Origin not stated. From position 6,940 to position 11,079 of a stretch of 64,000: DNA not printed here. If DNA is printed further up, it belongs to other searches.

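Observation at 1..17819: Co-directional island of five giant multi-modular cellulolytic enzymes, all T9SS-type cargo (expansin-like, GH9, GH8, GH5, GH8-malectin)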

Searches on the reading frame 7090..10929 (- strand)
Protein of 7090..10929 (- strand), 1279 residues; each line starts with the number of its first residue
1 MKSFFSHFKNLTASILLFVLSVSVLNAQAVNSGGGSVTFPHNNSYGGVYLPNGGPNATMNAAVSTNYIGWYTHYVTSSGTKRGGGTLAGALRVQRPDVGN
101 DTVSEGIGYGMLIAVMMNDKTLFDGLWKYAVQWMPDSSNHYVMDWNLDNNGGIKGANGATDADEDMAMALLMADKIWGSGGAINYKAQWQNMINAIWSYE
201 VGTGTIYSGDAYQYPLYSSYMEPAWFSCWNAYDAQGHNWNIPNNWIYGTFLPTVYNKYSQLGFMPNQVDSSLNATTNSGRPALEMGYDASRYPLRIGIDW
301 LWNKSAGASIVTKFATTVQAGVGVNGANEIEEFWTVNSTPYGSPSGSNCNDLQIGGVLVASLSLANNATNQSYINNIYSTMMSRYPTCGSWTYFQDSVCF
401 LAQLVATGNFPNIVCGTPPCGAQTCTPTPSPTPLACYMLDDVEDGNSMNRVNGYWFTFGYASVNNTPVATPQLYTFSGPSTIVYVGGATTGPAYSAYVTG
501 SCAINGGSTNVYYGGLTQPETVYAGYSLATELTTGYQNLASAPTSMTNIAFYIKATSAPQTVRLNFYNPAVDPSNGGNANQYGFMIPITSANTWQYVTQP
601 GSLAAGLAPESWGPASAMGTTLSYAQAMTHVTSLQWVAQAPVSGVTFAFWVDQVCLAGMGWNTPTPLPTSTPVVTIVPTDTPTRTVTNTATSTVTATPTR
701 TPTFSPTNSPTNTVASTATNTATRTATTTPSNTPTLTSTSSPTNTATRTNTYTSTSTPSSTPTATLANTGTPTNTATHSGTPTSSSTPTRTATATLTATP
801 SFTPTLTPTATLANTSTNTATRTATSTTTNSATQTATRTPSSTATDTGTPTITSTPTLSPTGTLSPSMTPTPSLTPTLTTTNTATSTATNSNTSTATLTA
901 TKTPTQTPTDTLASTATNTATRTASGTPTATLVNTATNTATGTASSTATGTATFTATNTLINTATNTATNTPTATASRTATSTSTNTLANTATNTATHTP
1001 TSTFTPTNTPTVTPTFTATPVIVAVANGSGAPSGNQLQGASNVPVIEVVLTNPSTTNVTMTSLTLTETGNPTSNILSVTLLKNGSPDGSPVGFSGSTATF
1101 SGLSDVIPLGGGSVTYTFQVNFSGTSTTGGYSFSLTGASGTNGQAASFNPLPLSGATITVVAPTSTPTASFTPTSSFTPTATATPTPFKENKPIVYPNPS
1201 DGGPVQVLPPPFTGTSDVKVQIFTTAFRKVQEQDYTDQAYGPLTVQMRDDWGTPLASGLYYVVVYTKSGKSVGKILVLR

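Call 7: search_protein_families(library=pfam, proteins=[window:7090-10929:-], max_evalue=0.01)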
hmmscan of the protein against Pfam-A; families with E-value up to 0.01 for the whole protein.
window:7090-10929:- (1279 aa): 1 family
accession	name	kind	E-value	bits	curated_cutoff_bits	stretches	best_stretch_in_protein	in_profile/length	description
PF01270.23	Glyco_hydro_8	-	2.4e-25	89.7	24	1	66-315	27-268/341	Glycosyl hydrolases family 8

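Call 8: search_protein_families(library=ncbifam, proteins=[window:7090-10929:-], max_evalue=0.1)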
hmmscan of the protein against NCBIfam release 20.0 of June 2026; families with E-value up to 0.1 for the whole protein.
window:7090-10929:- (1279 aa): 2 families
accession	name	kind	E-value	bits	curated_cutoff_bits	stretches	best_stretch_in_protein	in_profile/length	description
NF008305.0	PRK11097.1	equivalog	7.5e-09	34.9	299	1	100-201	51-154/378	cellulose synthase complex periplasmic endoglucanase BcsZ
TIGR04183.1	Por_Secre_tail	domain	0.0018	18.2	23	1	1195-1277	1-71/72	T9SS type A sorting domain-containing protein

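Call 11: find_encoding_contigs(protein=window:7090-10929:-, flank=10000, max_places=6)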
Protein window:7090-10929:- (1279 aa): 3 contigs read that carry it; 3 places shown.
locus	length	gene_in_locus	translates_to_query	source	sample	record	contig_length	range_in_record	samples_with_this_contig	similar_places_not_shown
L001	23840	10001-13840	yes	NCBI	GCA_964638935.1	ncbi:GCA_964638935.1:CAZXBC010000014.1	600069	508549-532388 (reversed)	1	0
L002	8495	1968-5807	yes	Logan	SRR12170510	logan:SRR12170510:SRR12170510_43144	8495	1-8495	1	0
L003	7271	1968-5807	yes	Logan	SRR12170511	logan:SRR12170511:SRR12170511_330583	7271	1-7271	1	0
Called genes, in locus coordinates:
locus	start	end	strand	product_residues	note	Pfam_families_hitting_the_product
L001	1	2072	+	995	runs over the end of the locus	PF09286:Pro-kuma_activ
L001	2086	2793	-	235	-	PF00106:adh_short, PF08659:KR (weak), PF13561:adh_short_C2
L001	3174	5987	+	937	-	PF01270:Glyco_hydro_8, PF11721:Malectin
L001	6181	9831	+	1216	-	PF00150:Cellulase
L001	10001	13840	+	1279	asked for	PF01270:Glyco_hydro_8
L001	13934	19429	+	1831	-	PF02927:CelD_N, PF00759:Glyco_hydro_9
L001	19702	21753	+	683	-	PF00967:Barwin (faint), PF03330:DPBB_1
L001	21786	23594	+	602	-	PF12833:HTH_18, PF00165:HTH_AraC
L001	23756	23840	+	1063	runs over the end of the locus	PF02055:Glyco_hydro_30, PF11721:Malectin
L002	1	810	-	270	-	?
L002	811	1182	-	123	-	-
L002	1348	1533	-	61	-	-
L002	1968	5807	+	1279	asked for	PF01270:Glyco_hydro_8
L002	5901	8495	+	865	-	?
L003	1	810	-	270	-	?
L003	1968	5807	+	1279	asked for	PF01270:Glyco_hydro_8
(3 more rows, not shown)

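Call 54: search_protein_families(library=pfam, proteins=[L001:20074-20376:+], max_evalue=1)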
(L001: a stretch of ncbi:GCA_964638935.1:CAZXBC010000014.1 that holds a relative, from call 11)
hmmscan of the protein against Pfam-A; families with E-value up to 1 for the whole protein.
L001:20074-20376:+ (101 aa): 0 families
